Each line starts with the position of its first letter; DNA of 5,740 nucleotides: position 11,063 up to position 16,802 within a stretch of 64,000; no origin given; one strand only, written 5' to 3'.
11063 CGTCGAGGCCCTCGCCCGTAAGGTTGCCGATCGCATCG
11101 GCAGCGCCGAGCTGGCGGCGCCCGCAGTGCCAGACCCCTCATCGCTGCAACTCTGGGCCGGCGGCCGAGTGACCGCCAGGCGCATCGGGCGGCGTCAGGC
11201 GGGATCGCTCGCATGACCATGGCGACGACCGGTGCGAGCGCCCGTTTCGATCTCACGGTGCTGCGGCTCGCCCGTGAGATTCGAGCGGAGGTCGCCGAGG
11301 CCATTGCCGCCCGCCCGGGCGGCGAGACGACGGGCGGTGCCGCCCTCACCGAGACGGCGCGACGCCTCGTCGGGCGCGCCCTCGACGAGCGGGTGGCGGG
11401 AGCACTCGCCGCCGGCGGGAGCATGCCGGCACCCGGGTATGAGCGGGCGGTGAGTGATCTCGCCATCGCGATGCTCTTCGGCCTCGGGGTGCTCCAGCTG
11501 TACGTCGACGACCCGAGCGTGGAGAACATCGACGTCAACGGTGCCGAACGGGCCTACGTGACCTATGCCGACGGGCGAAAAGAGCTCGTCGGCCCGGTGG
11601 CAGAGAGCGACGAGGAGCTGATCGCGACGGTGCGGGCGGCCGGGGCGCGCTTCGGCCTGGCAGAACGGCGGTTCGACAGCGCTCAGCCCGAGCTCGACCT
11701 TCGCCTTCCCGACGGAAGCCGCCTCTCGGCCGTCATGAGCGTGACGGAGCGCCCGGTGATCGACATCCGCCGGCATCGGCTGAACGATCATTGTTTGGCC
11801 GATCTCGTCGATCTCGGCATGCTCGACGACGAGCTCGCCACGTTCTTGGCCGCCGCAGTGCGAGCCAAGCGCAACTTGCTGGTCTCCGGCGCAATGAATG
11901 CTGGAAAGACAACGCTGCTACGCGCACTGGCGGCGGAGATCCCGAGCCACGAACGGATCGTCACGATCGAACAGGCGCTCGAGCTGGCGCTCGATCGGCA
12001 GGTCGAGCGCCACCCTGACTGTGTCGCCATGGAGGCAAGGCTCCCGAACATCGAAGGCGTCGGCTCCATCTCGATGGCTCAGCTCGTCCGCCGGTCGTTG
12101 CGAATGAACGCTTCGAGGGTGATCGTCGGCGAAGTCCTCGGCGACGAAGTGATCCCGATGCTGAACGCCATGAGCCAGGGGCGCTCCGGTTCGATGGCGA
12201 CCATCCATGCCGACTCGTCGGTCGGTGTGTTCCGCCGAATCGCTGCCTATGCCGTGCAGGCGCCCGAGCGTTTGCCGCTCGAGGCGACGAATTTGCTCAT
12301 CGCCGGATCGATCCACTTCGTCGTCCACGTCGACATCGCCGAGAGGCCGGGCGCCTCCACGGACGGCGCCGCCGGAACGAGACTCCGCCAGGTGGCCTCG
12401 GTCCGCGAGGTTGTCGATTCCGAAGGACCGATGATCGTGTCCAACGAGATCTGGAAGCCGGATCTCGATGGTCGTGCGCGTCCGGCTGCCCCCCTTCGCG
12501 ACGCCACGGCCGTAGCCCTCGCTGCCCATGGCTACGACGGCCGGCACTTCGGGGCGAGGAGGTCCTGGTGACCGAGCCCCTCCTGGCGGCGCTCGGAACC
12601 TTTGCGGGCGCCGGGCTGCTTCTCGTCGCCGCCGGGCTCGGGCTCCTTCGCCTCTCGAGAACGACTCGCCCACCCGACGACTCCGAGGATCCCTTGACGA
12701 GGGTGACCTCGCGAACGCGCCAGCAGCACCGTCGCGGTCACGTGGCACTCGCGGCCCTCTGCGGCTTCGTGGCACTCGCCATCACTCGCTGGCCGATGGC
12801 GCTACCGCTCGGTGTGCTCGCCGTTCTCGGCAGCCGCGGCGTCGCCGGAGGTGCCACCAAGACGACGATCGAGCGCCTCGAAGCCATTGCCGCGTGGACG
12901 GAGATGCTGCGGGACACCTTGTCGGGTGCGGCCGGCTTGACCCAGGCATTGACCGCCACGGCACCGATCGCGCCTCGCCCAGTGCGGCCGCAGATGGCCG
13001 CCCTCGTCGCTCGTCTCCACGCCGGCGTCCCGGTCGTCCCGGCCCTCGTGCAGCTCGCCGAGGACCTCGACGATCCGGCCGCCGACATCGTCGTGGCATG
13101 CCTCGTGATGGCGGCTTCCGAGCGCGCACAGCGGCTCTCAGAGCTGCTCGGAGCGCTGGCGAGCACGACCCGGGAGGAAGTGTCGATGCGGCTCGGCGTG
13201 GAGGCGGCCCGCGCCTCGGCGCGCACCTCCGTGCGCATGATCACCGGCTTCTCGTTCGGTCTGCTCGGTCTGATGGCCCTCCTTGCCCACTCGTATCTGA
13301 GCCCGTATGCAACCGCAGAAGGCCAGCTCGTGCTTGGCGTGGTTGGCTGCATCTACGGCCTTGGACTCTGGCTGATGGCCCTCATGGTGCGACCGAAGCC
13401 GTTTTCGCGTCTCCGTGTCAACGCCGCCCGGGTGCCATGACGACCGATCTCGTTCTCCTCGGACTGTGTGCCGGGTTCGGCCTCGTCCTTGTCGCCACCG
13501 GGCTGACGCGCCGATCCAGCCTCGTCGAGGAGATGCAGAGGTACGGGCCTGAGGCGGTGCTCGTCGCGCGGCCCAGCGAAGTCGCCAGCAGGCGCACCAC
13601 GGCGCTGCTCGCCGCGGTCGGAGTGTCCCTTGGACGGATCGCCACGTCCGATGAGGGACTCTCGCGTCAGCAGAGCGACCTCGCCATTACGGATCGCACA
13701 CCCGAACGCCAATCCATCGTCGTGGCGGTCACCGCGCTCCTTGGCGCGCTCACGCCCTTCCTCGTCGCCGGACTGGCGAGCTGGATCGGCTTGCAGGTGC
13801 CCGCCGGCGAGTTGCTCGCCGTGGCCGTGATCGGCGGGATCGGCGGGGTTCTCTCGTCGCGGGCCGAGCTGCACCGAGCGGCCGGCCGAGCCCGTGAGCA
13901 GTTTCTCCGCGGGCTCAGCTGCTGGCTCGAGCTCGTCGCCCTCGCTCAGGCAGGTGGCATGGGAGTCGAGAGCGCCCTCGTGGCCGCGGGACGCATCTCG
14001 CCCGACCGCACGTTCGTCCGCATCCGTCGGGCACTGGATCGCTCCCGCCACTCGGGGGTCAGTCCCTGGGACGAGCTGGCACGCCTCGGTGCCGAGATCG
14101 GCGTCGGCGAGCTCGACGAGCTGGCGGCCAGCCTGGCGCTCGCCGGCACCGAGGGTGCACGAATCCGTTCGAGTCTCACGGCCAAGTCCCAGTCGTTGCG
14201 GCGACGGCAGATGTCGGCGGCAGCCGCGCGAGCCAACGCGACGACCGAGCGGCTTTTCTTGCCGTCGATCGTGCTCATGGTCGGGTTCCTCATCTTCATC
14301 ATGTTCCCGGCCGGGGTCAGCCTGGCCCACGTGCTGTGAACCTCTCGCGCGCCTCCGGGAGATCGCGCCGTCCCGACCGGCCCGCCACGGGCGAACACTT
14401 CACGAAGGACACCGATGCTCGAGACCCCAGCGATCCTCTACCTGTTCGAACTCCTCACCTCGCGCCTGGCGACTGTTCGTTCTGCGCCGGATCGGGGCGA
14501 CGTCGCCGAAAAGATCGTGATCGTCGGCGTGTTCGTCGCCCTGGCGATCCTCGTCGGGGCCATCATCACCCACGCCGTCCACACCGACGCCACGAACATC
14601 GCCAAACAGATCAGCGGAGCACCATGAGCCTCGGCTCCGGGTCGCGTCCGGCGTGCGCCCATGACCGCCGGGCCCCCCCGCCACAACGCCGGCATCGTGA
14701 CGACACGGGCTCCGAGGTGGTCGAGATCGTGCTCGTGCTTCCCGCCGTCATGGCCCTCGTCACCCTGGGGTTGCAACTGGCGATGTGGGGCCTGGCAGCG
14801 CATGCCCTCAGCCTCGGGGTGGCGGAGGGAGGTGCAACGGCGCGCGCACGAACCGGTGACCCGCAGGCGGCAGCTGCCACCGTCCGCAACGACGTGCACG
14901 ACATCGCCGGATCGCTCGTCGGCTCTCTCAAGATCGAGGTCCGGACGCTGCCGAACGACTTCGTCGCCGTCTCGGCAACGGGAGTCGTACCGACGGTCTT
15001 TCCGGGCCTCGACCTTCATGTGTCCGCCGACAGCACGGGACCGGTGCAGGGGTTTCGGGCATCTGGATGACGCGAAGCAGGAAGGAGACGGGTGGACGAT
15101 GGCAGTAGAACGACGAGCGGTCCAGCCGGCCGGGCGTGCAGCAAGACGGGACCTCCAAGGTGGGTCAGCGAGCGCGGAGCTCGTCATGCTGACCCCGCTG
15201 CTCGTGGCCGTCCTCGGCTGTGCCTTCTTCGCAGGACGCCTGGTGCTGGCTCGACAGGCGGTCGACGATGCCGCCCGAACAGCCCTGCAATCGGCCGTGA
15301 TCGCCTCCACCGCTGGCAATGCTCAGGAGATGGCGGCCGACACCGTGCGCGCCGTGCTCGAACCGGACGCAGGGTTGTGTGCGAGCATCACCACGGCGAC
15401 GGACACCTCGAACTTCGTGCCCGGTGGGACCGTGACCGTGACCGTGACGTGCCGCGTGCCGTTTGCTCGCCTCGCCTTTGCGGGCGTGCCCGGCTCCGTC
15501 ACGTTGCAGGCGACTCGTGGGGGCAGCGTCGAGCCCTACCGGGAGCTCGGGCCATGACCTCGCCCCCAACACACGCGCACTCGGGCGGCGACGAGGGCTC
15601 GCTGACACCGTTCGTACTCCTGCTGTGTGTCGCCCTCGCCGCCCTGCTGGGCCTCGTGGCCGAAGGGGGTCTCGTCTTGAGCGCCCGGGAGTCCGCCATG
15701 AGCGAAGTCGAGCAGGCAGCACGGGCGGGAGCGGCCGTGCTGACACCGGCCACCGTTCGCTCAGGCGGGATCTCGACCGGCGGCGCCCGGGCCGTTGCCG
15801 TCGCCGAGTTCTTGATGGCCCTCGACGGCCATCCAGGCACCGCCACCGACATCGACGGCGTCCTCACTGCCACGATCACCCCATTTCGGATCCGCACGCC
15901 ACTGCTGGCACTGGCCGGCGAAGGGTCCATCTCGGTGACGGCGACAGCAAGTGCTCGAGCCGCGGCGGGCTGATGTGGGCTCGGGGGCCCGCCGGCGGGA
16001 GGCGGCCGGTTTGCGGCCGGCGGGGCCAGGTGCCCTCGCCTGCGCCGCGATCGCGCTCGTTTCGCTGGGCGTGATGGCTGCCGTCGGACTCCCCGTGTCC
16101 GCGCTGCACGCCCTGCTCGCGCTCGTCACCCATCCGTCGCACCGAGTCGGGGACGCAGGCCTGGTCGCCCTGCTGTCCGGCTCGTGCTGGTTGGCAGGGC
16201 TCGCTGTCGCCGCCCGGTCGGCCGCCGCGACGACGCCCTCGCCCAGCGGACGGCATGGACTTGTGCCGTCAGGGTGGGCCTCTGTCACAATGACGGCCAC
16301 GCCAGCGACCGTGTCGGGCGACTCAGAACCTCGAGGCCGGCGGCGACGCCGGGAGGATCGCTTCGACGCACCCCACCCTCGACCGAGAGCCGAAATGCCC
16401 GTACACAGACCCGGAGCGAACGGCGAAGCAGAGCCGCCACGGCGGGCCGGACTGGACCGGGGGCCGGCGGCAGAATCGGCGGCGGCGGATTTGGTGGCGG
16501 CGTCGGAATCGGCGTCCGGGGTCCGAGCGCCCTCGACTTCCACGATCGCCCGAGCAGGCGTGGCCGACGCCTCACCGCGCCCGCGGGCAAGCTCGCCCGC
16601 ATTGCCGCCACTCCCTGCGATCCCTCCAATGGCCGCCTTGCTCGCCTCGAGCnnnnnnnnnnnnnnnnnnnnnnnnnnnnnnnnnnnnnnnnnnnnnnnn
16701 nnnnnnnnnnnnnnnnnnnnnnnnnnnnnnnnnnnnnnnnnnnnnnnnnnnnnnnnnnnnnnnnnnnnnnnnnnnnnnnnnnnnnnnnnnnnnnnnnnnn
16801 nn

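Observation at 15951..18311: Membrane-tethered SARP regulator with an unassigned ~250-aa central domain as the last gene of the tad operon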

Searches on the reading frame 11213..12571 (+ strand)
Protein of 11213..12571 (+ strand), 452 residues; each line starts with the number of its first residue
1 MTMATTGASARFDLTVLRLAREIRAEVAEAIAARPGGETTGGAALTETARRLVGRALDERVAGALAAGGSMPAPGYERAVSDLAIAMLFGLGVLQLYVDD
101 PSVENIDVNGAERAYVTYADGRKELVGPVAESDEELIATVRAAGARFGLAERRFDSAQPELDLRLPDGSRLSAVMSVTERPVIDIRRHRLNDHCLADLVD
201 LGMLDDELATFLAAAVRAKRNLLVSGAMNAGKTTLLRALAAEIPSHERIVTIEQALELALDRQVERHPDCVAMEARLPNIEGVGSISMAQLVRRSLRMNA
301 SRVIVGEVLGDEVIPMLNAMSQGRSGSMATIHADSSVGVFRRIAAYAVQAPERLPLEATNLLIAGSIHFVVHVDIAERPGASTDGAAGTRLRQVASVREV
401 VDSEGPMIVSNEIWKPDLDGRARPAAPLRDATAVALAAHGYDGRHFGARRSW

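Call 5: search_protein_families(library=pfam, proteins=[window:11213-12571:+], max_evalue=0.01)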
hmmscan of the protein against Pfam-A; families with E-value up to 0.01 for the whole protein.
window:11213-12571:+ (452 aa): 3 families
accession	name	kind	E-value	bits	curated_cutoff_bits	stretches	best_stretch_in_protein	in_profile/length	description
PF00437.27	T2SSE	-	6.7e-28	97.8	24.9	1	100-351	13-263/370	Type II/IV secretion system protein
PF13191.12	AAA_16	-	0.00022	22.2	32.6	1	208-258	12-63/167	AAA ATPase domain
PF02367.23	TsaE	-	0.0013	19.2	26.6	1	207-245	9-47/128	Threonylcarbamoyl adenosine biosynthesis protein TsaE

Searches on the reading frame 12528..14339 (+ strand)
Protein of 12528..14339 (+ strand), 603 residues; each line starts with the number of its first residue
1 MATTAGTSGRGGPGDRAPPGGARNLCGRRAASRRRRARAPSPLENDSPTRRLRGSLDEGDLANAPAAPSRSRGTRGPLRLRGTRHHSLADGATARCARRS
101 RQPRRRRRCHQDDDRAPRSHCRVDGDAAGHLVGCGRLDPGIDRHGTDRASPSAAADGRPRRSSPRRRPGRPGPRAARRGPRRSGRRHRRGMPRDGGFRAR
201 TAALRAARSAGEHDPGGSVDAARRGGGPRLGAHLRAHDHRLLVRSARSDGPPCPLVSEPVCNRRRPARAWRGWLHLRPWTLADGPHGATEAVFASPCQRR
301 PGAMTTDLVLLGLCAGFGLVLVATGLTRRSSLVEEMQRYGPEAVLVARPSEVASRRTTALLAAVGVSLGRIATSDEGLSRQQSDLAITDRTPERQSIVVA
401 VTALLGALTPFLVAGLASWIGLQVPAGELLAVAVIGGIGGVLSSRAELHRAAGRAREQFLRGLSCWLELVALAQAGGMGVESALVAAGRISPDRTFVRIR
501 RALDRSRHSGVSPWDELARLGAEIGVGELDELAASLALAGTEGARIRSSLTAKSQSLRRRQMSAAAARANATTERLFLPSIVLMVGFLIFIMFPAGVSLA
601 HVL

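Call 5: search_protein_families(library=pfam, proteins=[window:12528-14339:+], max_evalue=0.01)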
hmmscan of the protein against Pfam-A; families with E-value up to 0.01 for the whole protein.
window:12528-14339:+ (603 aa): 1 family
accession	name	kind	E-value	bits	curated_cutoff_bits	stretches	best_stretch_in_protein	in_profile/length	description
PF00482.28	T2SSF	-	1.5e-07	31.8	25.2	1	466-594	1-125/125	Type II secretion system (T2SS), protein F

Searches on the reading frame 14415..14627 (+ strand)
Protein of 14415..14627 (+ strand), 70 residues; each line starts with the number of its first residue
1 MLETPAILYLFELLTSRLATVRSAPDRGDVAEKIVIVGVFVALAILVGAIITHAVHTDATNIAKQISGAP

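Call 80: search_protein_families(library=pfam, proteins=[window:14415-14627:+], max_evalue=0.05)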
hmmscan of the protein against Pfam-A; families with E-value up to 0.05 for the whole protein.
window:14415-14627:+ (70 aa): 0 families

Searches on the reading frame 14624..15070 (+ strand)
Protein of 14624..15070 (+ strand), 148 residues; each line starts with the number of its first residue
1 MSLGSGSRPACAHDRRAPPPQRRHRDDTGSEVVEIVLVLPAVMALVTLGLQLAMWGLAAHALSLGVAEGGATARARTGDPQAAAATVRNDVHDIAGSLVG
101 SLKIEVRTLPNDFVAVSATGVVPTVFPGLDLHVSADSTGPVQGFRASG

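Call 80: search_protein_families(library=pfam, proteins=[window:14624-15070:+], max_evalue=0.05)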
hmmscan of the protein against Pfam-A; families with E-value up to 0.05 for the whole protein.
window:14624-15070:+ (148 aa): 2 families
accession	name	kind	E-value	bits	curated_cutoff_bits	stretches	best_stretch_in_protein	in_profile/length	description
PF07811.17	TadE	-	0.0084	16.7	22.9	1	29-69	1-41/43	TadE-like protein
PF17843.6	MycE_N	-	0.022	15.9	27.3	1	46-102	49-103/111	MycE methyltransferase N-terminal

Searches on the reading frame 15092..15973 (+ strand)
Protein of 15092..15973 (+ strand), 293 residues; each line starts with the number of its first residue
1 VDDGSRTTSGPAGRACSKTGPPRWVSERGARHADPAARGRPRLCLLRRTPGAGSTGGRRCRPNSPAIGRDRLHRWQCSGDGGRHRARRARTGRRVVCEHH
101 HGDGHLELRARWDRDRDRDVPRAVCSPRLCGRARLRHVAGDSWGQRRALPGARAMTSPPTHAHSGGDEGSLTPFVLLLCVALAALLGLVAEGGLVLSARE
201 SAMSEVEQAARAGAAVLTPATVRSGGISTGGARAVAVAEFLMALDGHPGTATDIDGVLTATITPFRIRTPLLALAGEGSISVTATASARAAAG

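Call 5: search_protein_families(library=pfam, proteins=[window:15092-15973:+], max_evalue=0.01)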
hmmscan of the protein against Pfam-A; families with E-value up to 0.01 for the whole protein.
window:15092-15973:+ (293 aa): 1 family
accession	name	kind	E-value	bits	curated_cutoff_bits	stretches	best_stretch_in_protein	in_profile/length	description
PF13400.11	Tad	-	0.00066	20.4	22.3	1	169-215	1-46/47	Putative Flp pilus-assembly TadE/G-like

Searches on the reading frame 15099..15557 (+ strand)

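Call 80: search_protein_families(library=pfam, proteins=[window:15099-15557:+], max_evalue=0.05)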
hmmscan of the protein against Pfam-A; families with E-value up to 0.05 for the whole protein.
window:15099-15557:+ (152 aa): 2 families
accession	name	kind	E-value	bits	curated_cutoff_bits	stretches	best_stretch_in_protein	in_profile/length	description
PF07811.17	TadE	-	3e-08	34.1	22.9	1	22-62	1-41/43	TadE-like protein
PF19516.4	DUF6049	-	0.0086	15.2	30.1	1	34-122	8-91/708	Family of unknown function (DUF6049)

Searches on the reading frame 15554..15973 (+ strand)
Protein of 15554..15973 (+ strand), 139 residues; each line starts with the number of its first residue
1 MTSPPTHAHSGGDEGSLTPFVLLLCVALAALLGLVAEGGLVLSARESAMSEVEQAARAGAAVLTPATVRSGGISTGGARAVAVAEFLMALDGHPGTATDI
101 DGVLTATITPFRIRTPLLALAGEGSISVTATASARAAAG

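Call 80: search_protein_families(library=pfam, proteins=[window:15554-15973:+], max_evalue=0.05)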
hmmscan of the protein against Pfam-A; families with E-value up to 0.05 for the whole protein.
window:15554-15973:+ (139 aa): 1 family
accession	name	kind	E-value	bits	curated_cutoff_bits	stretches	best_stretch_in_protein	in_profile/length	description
PF13400.11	Tad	-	0.00018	22.2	22.3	1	15-61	1-46/47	Putative Flp pilus-assembly TadE/G-like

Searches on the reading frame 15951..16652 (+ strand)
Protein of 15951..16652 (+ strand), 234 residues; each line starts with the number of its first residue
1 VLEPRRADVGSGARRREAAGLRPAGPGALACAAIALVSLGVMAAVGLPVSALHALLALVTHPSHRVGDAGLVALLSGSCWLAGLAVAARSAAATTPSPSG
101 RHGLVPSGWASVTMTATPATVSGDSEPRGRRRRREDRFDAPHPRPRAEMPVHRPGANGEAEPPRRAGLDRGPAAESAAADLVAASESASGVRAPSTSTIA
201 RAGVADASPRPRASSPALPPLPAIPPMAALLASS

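Call 11: search_protein_families(library=pfam, proteins=[window:15951-16652:+], max_evalue=10)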
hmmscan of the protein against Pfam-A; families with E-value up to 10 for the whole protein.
window:15951-16652:+ (234 aa): 0 families
